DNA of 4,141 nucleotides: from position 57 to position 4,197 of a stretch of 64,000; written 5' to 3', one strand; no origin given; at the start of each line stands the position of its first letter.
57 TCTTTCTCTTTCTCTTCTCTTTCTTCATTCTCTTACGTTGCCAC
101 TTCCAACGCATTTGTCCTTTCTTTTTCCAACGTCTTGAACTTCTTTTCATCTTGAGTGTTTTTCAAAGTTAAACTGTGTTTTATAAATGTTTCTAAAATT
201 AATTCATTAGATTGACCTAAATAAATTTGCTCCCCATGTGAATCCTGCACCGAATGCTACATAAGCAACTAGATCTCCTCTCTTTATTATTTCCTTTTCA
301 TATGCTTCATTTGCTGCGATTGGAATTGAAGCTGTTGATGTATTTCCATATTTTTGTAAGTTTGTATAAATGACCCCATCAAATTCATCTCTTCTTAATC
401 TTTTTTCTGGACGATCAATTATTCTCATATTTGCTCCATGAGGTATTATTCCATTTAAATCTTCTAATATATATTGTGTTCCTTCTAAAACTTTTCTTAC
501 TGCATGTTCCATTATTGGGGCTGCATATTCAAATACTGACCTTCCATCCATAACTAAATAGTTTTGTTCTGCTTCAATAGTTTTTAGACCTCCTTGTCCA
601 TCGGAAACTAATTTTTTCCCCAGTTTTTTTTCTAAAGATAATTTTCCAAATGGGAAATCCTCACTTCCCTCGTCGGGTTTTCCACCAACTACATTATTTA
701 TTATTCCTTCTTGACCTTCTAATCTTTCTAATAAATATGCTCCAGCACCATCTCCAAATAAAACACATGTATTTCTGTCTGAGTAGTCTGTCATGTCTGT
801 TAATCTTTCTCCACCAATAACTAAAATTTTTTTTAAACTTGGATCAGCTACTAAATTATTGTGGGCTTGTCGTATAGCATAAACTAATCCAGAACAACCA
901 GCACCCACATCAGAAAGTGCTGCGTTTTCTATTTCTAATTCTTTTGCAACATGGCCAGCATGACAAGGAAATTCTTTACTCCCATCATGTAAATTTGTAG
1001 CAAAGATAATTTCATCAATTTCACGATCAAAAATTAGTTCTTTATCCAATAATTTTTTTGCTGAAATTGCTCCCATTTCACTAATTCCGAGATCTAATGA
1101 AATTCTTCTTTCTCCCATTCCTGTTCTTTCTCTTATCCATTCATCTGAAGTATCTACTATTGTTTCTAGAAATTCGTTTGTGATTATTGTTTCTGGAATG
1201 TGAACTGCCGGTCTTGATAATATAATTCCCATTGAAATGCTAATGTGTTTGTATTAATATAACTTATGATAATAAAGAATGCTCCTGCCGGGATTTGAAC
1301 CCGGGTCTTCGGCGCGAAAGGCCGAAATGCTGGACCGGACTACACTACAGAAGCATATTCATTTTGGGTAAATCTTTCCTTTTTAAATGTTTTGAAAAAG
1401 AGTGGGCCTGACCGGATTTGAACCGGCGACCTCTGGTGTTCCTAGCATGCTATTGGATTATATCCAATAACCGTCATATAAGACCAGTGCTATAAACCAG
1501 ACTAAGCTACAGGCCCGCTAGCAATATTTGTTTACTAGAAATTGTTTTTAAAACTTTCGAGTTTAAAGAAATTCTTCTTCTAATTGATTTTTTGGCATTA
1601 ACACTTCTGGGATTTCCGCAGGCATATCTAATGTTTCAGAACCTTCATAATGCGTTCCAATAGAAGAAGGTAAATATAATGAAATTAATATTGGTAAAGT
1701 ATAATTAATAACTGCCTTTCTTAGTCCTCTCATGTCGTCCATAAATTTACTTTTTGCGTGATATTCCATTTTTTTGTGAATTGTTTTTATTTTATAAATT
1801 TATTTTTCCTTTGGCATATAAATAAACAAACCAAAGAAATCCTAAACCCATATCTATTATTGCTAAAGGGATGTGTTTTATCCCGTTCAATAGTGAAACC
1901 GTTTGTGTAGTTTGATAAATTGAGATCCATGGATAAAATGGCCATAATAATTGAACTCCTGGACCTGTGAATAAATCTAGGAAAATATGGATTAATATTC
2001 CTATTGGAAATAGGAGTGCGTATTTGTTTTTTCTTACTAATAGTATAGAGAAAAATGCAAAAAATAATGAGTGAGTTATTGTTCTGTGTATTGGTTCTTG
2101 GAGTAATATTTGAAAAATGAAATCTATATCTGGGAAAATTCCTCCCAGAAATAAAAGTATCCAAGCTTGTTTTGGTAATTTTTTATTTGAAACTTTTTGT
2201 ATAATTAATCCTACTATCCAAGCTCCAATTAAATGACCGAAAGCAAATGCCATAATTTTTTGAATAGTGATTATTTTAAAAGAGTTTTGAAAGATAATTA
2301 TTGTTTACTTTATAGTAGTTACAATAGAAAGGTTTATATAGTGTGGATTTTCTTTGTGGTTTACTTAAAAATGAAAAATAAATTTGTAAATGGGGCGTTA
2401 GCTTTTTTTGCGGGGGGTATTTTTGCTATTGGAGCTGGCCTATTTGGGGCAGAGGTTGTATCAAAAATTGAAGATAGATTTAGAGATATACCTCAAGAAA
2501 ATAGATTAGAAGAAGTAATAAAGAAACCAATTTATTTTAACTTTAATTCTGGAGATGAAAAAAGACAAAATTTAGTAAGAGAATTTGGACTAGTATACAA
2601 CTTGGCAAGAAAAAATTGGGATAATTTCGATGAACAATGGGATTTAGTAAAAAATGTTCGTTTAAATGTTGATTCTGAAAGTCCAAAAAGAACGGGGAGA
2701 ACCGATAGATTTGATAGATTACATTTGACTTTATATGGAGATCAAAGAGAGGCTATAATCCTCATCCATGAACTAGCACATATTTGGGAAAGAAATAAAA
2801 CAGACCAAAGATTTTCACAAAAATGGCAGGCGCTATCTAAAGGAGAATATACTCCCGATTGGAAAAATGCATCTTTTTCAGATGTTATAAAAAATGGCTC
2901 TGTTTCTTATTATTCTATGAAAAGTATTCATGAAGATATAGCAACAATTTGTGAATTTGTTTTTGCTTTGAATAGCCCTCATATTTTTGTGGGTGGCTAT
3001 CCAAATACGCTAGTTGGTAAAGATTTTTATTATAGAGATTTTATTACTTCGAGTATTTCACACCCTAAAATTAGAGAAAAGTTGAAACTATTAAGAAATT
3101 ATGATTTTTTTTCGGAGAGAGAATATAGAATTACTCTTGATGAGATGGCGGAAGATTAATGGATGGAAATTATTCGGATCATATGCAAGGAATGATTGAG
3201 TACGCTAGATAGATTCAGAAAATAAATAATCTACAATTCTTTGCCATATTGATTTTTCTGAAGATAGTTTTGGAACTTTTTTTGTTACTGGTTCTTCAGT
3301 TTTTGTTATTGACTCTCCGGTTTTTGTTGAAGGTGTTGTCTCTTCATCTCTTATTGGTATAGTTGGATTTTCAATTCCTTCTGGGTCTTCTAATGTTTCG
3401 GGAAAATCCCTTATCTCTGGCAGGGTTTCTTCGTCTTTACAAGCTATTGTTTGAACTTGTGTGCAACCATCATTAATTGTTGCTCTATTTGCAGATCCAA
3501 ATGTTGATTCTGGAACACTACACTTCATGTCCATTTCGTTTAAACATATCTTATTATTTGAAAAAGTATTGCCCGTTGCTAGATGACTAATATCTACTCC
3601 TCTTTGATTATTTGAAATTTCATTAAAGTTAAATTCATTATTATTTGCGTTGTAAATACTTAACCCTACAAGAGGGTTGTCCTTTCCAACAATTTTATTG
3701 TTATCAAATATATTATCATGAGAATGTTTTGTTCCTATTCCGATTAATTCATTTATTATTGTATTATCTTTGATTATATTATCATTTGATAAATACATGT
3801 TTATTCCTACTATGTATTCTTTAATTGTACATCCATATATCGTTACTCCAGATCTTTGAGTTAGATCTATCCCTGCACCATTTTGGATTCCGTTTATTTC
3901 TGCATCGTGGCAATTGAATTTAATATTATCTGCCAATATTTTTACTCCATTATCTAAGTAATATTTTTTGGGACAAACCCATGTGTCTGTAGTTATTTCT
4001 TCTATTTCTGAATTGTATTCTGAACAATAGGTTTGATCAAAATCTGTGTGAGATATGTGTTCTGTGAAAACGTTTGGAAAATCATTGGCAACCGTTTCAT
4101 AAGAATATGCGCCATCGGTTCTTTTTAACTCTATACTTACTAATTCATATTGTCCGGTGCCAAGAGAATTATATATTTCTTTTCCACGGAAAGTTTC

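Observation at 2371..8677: Secreted proteolysis/adhesion module: HExxH peptidase, 1024-aa beta-helix lipoprotein, subtilisin lipoprotein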

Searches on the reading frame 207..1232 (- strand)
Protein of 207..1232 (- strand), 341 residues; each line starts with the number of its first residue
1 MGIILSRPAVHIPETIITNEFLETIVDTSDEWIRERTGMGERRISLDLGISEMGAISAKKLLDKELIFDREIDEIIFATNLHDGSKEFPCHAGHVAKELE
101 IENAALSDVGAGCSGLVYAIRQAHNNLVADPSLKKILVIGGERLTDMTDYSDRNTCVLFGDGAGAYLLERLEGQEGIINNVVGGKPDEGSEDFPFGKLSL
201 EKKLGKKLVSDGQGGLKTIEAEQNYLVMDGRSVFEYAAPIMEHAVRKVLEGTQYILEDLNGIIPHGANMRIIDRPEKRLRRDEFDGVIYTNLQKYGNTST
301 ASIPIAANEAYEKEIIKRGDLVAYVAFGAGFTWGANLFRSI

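Call 3: search_protein_families(library=pfam, proteins=[window:207-1232:-], max_evalue=0.01)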
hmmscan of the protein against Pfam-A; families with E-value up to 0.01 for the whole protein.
window:207-1232:- (341 aa): 3 families
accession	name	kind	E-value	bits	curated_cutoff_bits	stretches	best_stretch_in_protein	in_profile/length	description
PF08541.16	ACP_syn_III_C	-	2.5e-22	79.3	26.6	1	252-339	4-89/90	3-Oxoacyl-[acyl-carrier-protein (ACP)] synthase III C terminal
PF08545.16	ACP_syn_III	-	6.8e-22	77.6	24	1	108-181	2-75/80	3-Oxoacyl-[acyl-carrier-protein (ACP)] synthase III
PF00108.29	Thiolase_N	-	5.5e-05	23.1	26.4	1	36-152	8-123/260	Thiolase, N-terminal domain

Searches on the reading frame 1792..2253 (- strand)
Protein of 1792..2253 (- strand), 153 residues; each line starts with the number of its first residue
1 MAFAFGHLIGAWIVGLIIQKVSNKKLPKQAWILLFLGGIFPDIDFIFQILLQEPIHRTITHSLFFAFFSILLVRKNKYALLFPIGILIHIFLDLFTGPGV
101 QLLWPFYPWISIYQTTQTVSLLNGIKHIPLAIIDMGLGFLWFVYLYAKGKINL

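Call 3: search_protein_families(library=pfam, proteins=[window:1792-2253:-], max_evalue=0.01)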
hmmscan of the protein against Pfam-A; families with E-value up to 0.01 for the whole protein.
window:1792-2253:- (153 aa): 1 family
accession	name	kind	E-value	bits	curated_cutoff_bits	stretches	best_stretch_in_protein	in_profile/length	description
PF04307.19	YdjM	-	4.8e-20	72.2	29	1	5-120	4-134/176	YdjM inner membrane protein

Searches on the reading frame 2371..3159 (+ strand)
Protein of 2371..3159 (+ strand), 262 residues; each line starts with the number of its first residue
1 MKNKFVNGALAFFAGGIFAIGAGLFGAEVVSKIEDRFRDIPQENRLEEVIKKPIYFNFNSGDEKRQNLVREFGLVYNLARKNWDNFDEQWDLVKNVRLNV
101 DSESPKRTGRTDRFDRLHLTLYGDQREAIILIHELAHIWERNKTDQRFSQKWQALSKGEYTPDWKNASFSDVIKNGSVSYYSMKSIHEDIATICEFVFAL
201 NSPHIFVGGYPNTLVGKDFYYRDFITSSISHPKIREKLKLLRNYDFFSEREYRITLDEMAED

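Call 3: search_protein_families(library=pfam, proteins=[window:2371-3159:+], max_evalue=0.01)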
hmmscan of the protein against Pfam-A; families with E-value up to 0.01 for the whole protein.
window:2371-3159:+ (262 aa): 1 family
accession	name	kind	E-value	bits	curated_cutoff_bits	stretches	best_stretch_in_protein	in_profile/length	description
PF15890.11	Peptidase_Mx1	-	2e-07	31.1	25.6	1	131-196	128-191/240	Putative zinc-binding metallo-peptidase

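Call 11: search_solved_structures(query=window:2371-3159:+, max_evalue=10)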
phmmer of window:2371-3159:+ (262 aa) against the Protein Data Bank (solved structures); distinct sequences matched with E-value up to 10: 2.
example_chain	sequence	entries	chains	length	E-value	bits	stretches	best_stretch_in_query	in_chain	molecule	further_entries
4l7a_A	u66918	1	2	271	0.0084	18.5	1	130-194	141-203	Uncharacterized protein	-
2q7z_A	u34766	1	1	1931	0.76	12.1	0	176-232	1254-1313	Complement receptor type 1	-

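Call 17: search_protein_families(library=ncbifam, proteins=[window:2371-3159:+], max_evalue=0.1)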
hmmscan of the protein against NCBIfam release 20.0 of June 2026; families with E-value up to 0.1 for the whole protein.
window:2371-3159:+ (262 aa): 2 families
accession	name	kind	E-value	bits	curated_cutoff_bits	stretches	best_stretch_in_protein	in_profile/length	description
TIGR04549.1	LP_HExxH_w_tonB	subfamily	5e-10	39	75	1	131-260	141-251/261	substrate import-associated zinc metallohydrolase lipoprotein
NF047804.1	LIC13305_lipo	equivalog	0.00051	19.5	250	1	122-199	137-220/274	LIC13305 family lipoprotein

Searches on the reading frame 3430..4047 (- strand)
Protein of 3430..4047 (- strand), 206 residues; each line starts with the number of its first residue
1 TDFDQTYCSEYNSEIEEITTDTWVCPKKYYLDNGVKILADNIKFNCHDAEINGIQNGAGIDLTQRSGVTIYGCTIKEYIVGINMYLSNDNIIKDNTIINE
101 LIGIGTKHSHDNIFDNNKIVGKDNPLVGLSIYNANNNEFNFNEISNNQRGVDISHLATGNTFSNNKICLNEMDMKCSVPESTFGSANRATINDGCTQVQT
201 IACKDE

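Call 76: search_solved_structures(query=window:3430-4047:-, max_evalue=10, show_alignments=2)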
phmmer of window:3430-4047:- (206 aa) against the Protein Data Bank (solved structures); distinct sequences matched with E-value up to 10: 2.
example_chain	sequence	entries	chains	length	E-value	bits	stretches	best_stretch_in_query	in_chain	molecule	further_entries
7bz0_A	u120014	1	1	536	0.099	15.2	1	86-152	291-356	Alginate lyase AlyF-OU02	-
5z9t_A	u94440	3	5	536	0.13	14.8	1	86-152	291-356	alginate lyase AlyF-OU02 | Alginate lyase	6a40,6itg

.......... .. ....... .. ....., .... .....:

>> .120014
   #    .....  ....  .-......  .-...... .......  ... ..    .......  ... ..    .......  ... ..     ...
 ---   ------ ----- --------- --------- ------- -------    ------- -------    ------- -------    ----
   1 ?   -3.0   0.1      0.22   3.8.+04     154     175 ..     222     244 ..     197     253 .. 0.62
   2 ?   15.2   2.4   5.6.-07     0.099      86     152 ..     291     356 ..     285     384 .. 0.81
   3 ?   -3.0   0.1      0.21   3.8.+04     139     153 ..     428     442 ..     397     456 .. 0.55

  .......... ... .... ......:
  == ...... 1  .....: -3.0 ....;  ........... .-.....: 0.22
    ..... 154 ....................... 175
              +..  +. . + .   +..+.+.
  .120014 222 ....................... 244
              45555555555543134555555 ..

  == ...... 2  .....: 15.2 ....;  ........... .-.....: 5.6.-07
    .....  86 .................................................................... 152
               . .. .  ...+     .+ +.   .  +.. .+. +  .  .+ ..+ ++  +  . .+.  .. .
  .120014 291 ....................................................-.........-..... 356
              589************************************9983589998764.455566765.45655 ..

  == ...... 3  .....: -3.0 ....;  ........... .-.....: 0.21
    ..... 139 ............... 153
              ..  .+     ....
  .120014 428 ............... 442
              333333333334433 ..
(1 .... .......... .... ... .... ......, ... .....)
